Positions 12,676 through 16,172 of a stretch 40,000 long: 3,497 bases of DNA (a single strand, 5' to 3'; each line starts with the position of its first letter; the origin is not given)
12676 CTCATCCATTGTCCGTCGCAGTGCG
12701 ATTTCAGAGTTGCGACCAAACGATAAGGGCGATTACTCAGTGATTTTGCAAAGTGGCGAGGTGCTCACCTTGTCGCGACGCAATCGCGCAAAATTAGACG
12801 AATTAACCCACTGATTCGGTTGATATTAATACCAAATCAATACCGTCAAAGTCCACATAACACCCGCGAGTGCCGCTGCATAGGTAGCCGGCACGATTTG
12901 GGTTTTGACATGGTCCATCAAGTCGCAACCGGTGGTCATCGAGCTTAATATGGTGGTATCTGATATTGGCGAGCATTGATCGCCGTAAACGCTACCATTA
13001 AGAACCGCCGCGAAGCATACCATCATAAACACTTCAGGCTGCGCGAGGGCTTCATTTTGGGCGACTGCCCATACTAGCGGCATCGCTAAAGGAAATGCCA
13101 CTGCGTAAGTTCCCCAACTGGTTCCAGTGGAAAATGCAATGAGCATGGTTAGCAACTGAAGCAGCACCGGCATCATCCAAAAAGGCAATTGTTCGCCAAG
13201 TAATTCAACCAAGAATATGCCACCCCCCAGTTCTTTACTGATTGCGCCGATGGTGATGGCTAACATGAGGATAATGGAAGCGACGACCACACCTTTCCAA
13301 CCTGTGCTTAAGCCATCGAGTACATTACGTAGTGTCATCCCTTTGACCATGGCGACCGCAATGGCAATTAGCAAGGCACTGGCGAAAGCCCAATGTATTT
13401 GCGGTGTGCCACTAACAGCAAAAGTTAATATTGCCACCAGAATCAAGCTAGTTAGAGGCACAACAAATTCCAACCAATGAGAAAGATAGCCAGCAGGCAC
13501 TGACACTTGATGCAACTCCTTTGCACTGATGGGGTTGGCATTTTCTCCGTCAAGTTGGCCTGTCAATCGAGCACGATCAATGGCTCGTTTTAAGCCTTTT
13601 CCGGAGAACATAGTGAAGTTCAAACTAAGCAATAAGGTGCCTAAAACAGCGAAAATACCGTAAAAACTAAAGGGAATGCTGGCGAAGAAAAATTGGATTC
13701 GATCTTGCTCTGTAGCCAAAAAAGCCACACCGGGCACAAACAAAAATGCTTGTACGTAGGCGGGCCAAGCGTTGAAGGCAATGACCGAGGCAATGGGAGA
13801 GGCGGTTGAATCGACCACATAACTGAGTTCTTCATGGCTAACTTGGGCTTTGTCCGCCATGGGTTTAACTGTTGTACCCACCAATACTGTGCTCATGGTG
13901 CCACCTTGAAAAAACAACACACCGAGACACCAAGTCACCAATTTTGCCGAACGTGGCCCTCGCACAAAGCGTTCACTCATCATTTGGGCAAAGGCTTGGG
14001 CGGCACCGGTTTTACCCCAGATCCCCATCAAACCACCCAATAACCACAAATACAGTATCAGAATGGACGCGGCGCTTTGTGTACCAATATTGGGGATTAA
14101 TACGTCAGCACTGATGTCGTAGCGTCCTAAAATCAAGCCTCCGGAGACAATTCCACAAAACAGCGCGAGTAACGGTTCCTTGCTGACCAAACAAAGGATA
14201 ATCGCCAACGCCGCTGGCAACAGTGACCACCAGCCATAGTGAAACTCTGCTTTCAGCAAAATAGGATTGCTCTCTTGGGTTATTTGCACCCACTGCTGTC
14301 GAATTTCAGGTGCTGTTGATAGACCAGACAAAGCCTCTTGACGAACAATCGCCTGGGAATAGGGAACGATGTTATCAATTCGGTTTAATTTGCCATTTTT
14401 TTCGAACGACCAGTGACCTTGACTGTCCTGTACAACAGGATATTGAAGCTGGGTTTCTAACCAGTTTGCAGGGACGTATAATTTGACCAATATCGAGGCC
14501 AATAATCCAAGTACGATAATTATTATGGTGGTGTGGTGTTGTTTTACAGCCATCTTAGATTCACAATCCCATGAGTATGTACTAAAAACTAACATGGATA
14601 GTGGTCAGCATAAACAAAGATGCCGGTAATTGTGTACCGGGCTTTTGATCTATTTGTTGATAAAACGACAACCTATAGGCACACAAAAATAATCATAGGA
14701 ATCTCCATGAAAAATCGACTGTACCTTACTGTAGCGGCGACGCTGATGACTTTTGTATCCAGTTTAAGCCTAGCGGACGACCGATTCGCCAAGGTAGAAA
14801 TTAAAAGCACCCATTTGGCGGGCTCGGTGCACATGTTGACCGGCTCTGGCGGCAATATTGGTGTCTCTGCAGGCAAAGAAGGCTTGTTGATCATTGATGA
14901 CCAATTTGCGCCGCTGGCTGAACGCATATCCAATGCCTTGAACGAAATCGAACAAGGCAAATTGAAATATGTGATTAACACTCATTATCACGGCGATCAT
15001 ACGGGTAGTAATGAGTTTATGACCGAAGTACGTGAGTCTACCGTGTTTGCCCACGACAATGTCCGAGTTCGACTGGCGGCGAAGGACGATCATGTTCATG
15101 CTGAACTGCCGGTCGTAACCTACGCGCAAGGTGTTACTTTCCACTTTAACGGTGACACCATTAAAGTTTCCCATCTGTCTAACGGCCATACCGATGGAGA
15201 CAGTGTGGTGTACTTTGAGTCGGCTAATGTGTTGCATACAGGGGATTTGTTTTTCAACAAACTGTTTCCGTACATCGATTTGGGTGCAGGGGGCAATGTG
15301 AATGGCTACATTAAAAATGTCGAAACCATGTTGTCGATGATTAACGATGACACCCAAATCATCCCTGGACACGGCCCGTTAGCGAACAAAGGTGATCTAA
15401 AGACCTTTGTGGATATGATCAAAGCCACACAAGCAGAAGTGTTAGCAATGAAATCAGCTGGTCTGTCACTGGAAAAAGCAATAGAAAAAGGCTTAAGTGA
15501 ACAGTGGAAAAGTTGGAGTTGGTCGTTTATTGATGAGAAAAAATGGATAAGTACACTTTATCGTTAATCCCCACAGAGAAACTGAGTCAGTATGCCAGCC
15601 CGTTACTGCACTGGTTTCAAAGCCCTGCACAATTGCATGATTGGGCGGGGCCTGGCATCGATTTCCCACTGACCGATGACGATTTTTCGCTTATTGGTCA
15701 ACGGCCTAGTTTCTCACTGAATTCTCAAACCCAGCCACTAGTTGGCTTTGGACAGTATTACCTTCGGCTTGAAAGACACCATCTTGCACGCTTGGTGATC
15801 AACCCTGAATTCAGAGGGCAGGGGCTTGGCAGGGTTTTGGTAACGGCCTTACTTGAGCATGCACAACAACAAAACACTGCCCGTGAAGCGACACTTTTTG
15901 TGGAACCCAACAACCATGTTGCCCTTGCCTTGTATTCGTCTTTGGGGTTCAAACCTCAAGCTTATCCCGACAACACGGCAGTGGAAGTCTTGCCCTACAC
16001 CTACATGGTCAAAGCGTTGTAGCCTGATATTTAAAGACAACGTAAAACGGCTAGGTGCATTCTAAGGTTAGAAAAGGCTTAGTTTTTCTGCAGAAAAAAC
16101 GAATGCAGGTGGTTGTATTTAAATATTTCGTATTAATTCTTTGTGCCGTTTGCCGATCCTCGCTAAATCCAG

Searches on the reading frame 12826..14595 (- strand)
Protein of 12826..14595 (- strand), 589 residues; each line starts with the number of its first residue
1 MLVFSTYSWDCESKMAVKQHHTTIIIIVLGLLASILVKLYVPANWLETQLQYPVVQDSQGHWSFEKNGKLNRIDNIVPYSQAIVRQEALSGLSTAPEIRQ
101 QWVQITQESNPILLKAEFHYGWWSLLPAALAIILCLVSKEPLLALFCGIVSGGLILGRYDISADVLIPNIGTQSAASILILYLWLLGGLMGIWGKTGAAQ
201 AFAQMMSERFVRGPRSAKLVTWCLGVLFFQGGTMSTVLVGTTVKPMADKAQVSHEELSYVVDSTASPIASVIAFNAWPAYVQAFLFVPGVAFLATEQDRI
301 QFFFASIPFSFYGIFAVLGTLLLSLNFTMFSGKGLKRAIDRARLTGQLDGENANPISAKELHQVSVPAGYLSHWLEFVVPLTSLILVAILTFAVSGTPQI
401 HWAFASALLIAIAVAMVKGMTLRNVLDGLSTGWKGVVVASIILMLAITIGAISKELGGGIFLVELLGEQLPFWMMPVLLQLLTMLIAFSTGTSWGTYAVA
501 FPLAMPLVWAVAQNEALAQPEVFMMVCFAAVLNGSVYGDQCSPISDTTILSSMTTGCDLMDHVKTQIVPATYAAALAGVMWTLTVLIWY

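Call 52: search_protein_families(library=ncbifam, max_evalue=0.00001, proteins=[window:12826-14595:-])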
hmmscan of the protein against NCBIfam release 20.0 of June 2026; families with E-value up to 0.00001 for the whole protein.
window:12826-14595:- (589 aa): 3 families
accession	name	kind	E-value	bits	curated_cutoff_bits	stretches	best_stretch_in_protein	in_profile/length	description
NF000013.1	tet_NaH_anti_35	exception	1.1e-26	93.9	750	1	406-574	159-321/369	tetracycline efflux Na+/H+ antiporter family transporter Tet(35)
NF052307.1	ArgOrthExpArcD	equivalog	1.2e-09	37.6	650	1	378-582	24-219/469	arginine/ornithine antiporter ArcD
TIGR00931.1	antiport_nhaC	equivalog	1.2e-09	37.4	370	1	378-568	9-189/454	Na+/H+ antiporter NhaC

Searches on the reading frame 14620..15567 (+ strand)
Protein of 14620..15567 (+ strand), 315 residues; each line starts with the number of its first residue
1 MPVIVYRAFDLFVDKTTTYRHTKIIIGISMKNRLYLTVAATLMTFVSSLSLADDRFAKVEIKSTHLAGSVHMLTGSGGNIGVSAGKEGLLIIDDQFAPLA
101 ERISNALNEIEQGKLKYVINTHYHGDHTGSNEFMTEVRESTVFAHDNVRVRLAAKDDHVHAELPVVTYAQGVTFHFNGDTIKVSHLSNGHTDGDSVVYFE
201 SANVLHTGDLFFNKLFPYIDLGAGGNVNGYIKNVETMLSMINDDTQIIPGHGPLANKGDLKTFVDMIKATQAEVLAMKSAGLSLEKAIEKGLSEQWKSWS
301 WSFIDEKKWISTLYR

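Call 52: search_protein_families(library=ncbifam, max_evalue=0.00001, proteins=[window:14620-15567:+])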
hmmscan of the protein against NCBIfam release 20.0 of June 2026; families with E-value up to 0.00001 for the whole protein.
window:14620-15567:+ (315 aa): 29 families (the best 25 are shown)
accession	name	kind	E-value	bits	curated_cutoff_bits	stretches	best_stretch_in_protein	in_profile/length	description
TIGR04559.1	SoxH_rel_PQQ_2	hypoth_equivalog_domain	6.6e-23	81.5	280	1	76-301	28-264/283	quinoprotein relay system zinc metallohydrolase 2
NF033088.2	bla_subclass_B1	equivalog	2.2e-15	56.9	200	1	87-267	40-216/217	subclass B1 metallo-beta-lactamase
TIGR04558.1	SoxH_rel_PQQ_1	hypoth_equivalog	2.5e-15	56.3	300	1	78-302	34-265/285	quinoprotein relay system zinc metallohydrolase 1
NF012146.1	blaB-IND-MUS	exception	2.2e-14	53.4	270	1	94-268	70-235/237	BlaB/IND/MUS family subclass B1 metallo-beta-lactamase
NF000442.2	blaTUS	exception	8.2e-14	51.6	550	1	91-275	62-242/248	TUS family subclass B1 metallo-beta-lactamase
NF012137.0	bla_xUS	exception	1.4e-13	50.9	400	1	91-268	62-235/246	MUS/TUS/MOC family subclass B1 metallo-beta-lactamase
NF012229.1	bla_class_B_core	domain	1.3e-12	48.1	100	1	84-199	21-138/139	metallo-beta-lactamase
NF040860.1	blaWUS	exception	2e-12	46.9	540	1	87-259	58-226/246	WUS family subclass B1 metallo-beta-lactamase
NF000441.2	blaMUS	exception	1.1e-10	41.4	540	1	92-259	63-226/246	MUS family subclass B1 metallo-beta-lactamase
NF041758.1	B1_blaCHM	exception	1.4e-09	37.6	475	1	100-265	83-242/246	CHM family subclass B1 metallo-beta-lactamase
NF045731.1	blaDYB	exception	1.6e-09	37.4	550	1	75-260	57-236/250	DYB family subclass B1 metallo-beta-lactamase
TIGR03413.1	GSH_gloB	equivalog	5.4e-09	35.8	200.8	1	97-213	27-130/248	hydroxyacylglutathione hydrolase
NF038103.1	blaGMB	exception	1.1e-08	34.5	580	1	155-268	151-260/270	GMB family subclass B1 metallo-beta-lactamase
NF012145.1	blaDIM_SIM_IMP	exception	1.5e-08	34.7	288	1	114-263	63-203/209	DIM/SIM/IMP family subclass B1 metallo-beta-lactamase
NF033095.1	bla_Bc_2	exception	2.1e-08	33.8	500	1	86-268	77-255/255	BcII family subclass B1 metallo-beta-lactamase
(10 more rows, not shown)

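Call 59: search_protein_families(library=pfam, max_evalue=0.001, proteins=[window:14620-15567:+])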
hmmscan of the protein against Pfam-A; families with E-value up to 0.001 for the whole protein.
window:14620-15567:+ (315 aa): 3 families
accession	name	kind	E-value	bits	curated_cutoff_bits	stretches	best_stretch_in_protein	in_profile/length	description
PF00753.33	Lactamase_B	-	7.4e-15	55.8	22.7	1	105-238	34-185/196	Metallo-beta-lactamase superfamily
PF12706.13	Lactamase_B_2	-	3.4e-05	24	27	1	113-192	29-116/200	Beta-lactamase superfamily domain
PF19583.5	ODP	-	0.00015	22.2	27.2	1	96-212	25-138/194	ODP family beta lactamase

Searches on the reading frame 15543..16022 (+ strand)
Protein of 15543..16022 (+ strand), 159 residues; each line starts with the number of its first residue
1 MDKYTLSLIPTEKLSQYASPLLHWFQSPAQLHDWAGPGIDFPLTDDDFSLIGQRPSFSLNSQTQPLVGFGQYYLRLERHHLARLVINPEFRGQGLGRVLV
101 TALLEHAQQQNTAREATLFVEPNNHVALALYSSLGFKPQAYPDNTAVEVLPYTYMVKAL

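Call 20: find_encoding_contigs(protein=window:15543-16022:+, flank=10000, max_places=10)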
Protein window:15543-16022:+ (159 aa): no gene with exactly this product is on record in the collection.

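Call 52: search_protein_families(library=ncbifam, max_evalue=0.00001, proteins=[window:15543-16022:+])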
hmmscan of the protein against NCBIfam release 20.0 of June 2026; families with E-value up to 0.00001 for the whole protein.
window:15543-16022:+ (159 aa): 7 families
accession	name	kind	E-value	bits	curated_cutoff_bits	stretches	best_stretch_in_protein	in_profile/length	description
TIGR01575.1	rimI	equivalog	5e-14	52.6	86.4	1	53-139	30-115/132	ribosomal protein S18-alanine N-acetyltransferase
TIGR03448.1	mycothiol_MshD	equivalog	7.5e-09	35.3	163.1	1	85-138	235-287/294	mycothiol synthase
NF007025.1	PRK09491.1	equivalog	4.3e-07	30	173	1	62-137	46-120/145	ribosomal protein S18-alanine N-acetyltransferase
NF007807.0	PRK10514.1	equivalog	7.1e-07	29.2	134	1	73-140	65-126/147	acetyltransferase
NF049894.1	CG3035_N_ac_Glu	equivalog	8e-07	28.6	280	1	85-138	239-291/300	N-acetylglutamate synthase, CG3035 family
NF040503.1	resist_ArsN1a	equivalog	2.6e-06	27.3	170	1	86-137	84-134/159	arsinothricin resistance N-acetyltransferase ArsN1 family A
NF002959.0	PRK03624.1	equivalog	8.8e-06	25.5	124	0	80-139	74-132/147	GNAT family acetyltransferase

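Call 59: search_protein_families(library=pfam, max_evalue=0.001, proteins=[window:15543-16022:+])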
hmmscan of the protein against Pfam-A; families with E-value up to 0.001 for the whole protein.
window:15543-16022:+ (159 aa): 6 families
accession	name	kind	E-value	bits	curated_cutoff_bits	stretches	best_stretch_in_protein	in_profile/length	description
PF00583.31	Acetyltransf_1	-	2.6e-16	60.4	20.7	1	59-136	37-116/116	Acetyltransferase (GNAT) family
PF13508.13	Acetyltransf_7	-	8e-12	45.8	27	1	66-138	14-84/84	Acetyltransferase (GNAT) domain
PF13673.13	Acetyltransf_10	-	2.5e-11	44.1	23.6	1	63-156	39-125/128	Acetyltransferase (GNAT) domain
PF08445.16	FR47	-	1.6e-09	38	22.1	1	74-137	17-78/86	FR47-like protein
PF14542.12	Acetyltransf_CG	-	6.8e-07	29.8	30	1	58-111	3-57/80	GCN5-related N-acetyl-transferase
PF13302.13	Acetyltransf_3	-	4.3e-06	27.9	25.4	1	57-137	56-138/138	Acetyltransferase (GNAT) domain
